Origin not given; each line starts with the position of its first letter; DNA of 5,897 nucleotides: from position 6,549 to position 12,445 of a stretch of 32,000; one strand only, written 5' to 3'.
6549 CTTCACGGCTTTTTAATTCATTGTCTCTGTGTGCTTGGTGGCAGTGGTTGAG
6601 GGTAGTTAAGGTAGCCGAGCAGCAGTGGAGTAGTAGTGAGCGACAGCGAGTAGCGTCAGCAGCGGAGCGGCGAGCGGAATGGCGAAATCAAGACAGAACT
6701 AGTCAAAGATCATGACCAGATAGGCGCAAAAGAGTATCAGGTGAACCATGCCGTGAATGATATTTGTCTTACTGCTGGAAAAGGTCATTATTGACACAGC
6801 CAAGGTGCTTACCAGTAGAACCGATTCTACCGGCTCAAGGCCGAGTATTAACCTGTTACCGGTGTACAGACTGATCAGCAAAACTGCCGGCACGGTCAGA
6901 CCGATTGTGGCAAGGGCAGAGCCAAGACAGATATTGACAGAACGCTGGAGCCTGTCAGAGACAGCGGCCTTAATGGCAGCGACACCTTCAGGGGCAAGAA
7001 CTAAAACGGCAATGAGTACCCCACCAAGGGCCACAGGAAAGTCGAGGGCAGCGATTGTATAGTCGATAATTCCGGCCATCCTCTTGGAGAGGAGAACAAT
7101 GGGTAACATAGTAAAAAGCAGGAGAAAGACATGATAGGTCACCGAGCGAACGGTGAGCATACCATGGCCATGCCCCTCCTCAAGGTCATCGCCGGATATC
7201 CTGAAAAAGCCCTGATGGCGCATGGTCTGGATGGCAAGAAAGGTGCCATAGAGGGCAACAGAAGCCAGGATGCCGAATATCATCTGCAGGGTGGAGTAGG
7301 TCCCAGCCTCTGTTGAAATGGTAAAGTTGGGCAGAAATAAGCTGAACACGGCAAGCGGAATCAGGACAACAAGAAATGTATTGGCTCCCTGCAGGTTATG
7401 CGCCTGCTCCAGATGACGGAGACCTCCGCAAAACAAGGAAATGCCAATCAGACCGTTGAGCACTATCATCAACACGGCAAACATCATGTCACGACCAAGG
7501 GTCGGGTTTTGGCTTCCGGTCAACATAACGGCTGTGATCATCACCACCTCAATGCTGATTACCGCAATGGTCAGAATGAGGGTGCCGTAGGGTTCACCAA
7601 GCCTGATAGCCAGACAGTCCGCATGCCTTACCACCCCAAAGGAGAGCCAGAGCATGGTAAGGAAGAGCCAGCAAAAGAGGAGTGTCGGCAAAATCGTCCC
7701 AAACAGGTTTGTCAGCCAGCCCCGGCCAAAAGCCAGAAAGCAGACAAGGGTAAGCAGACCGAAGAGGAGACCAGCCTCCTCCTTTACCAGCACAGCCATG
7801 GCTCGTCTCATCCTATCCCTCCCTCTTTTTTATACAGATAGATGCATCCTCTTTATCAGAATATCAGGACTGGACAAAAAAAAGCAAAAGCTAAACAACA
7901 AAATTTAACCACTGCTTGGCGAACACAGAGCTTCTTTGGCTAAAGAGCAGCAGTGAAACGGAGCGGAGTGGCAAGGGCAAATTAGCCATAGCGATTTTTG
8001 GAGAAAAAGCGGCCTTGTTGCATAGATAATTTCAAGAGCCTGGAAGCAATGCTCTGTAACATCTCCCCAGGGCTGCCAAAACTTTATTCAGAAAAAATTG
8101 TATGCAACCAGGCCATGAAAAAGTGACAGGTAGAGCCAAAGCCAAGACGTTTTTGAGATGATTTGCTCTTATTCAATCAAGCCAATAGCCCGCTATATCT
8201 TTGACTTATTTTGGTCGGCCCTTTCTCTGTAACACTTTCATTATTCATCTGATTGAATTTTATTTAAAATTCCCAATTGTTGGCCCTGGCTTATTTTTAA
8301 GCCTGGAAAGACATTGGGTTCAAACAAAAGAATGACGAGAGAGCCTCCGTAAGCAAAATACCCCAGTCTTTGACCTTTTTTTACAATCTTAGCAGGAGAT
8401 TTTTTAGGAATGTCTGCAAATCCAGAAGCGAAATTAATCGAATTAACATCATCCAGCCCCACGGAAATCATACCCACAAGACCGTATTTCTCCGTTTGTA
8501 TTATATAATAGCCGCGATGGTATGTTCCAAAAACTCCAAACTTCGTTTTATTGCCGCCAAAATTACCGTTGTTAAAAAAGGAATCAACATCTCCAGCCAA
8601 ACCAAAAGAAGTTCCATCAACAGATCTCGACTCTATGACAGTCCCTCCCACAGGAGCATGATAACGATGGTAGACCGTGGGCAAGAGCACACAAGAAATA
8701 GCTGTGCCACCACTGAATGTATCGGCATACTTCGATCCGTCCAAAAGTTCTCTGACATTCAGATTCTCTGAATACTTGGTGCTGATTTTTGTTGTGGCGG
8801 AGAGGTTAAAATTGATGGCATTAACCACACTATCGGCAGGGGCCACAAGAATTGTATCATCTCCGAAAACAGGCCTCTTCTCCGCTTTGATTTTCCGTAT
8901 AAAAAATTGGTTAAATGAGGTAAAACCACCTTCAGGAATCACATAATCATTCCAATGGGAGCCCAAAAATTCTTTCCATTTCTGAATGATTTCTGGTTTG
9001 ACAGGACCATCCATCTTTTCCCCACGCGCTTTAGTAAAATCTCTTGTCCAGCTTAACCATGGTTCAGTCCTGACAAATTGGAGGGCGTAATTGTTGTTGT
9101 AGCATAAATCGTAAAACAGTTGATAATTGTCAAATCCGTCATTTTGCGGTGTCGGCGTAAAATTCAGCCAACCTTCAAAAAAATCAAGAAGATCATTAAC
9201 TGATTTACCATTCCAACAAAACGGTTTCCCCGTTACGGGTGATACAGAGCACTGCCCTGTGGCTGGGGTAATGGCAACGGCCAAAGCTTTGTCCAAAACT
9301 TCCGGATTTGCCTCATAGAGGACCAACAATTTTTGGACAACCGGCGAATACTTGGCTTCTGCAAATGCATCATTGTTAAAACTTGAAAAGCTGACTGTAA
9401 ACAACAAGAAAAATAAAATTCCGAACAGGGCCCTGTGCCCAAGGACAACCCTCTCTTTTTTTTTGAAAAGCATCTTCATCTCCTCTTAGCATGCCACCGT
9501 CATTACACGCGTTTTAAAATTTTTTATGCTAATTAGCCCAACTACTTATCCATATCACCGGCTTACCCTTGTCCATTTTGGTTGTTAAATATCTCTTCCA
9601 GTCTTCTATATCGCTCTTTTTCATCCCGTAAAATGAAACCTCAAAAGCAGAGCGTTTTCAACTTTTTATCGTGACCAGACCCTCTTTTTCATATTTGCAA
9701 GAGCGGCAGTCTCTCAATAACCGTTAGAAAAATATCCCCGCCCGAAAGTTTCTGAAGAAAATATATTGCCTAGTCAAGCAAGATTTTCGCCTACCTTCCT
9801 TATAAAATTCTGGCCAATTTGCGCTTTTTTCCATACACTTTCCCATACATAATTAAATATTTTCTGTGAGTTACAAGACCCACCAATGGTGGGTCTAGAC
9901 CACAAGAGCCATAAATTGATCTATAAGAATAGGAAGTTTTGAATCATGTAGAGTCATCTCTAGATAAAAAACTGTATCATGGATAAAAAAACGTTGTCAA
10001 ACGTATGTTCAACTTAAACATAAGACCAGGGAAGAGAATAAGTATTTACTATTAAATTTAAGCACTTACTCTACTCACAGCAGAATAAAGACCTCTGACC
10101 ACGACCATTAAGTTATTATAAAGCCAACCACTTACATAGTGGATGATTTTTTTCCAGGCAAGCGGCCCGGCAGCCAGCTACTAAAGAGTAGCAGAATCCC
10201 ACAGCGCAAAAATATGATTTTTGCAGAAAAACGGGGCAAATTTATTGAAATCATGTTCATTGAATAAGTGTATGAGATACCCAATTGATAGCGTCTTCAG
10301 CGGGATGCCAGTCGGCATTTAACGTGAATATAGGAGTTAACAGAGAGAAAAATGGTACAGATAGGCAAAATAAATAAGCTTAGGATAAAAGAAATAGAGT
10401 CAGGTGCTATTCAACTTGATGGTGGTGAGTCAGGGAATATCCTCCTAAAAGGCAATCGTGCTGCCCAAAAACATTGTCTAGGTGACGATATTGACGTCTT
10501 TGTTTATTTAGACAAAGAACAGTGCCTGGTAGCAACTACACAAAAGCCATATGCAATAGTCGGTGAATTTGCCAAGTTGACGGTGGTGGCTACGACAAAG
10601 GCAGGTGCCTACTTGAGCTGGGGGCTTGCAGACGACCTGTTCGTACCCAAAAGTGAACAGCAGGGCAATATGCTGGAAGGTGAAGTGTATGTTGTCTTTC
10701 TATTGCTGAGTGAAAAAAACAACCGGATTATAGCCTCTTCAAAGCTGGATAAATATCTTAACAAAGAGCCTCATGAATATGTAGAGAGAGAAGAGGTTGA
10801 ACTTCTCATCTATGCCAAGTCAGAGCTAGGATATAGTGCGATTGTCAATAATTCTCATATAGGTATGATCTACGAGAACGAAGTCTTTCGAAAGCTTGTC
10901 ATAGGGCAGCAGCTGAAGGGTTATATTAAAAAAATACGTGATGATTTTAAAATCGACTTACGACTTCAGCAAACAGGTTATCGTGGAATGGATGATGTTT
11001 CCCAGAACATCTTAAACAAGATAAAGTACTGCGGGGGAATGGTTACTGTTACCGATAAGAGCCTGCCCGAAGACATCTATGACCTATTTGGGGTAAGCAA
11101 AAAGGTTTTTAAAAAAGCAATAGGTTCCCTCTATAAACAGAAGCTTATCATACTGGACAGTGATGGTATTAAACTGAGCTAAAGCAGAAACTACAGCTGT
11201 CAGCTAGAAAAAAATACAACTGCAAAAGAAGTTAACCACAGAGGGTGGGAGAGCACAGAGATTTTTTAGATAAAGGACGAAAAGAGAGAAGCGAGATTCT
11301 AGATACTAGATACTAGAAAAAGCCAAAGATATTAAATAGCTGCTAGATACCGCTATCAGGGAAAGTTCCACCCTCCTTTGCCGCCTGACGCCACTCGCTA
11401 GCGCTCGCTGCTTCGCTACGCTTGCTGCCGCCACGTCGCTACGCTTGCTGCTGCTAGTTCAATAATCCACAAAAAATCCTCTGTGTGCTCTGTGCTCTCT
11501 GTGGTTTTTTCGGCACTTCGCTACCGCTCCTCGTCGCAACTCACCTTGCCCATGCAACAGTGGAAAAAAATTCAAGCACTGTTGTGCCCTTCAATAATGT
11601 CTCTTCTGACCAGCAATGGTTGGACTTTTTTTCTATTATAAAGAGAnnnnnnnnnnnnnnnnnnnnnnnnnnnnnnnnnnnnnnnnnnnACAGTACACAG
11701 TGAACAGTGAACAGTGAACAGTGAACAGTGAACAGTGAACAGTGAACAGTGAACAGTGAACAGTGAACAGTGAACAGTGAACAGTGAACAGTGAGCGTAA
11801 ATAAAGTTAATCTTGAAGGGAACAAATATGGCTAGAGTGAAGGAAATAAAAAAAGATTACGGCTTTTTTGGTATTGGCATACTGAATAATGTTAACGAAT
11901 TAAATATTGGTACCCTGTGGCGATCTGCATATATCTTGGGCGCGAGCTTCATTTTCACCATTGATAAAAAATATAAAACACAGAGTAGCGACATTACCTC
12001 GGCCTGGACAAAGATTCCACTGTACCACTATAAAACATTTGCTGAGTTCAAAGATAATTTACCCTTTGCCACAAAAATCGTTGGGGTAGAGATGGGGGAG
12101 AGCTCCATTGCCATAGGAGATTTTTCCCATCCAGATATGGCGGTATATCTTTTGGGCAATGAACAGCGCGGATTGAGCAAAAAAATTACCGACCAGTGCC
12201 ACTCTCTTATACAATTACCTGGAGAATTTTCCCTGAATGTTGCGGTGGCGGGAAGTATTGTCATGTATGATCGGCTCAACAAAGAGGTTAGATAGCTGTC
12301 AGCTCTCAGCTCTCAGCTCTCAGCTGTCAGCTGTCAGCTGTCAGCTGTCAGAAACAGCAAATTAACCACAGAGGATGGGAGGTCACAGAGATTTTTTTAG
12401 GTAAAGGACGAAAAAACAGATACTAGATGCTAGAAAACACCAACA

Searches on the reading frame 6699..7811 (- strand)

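Call 44: search_protein_families(library=pfam, proteins=[window:6699-7811:-], max_evalue=0.001)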
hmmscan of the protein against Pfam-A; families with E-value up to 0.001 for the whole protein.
window:6699-7811:- (370 aa): 1 family
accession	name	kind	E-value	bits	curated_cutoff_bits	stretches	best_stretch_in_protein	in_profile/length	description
PF01699.29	Na_Ca_ex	-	8.9e-27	94.3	24.9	2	43-197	3-151/151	Sodium/calcium exchanger protein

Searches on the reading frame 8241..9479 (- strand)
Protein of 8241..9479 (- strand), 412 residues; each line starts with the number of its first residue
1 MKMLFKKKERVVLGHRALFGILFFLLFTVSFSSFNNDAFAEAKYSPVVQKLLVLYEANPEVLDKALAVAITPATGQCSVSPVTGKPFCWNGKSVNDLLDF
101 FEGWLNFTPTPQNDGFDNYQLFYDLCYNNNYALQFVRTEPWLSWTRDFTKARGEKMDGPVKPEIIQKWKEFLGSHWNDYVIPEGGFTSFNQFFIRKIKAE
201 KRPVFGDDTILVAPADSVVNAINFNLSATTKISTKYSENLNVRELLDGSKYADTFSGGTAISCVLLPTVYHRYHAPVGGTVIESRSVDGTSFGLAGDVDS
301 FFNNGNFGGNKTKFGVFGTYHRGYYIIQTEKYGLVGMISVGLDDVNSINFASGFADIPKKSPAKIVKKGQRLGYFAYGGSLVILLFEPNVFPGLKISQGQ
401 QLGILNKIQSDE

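Call 44: search_protein_families(library=pfam, proteins=[window:8241-9479:-], max_evalue=0.001)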
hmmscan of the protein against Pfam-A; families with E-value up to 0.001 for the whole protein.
window:8241-9479:- (412 aa): 1 family
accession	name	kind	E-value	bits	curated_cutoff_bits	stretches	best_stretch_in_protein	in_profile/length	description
PF02666.20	PS_Dcarbxylase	-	8.1e-43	146.8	22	1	189-402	1-196/198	Phosphatidylserine decarboxylase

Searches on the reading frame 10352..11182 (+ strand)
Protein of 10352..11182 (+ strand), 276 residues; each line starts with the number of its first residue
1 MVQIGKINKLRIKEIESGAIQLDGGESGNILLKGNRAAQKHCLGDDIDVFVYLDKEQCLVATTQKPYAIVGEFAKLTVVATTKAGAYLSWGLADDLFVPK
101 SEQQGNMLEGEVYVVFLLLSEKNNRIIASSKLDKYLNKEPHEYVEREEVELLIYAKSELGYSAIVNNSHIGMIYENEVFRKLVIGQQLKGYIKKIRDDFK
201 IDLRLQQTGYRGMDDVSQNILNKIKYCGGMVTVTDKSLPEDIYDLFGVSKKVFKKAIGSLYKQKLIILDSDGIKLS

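Call 44: search_protein_families(library=pfam, proteins=[window:10352-11182:+], max_evalue=0.001)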
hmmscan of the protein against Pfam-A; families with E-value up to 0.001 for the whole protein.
window:10352-11182:+ (276 aa): 2 families
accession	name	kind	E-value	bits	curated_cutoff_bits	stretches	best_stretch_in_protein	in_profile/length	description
PF13509.12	S1_2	-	1.9e-26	92.3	21.8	2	4-64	1-61/61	S1 domain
PF17783.7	CvfB_WH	-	4.5e-20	71.6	22.9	1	218-275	1-58/58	CvfB-like winged helix domain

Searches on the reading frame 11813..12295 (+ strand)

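Call 44: search_protein_families(library=pfam, proteins=[window:11813-12295:+], max_evalue=0.001)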
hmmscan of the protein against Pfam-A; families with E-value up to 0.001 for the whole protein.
window:11813-12295:+ (160 aa): 1 family
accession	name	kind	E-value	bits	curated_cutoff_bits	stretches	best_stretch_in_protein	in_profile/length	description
PF00588.24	SpoU_methylase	-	3e-20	73.2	29.7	1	28-152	11-142/142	SpoU rRNA Methylase family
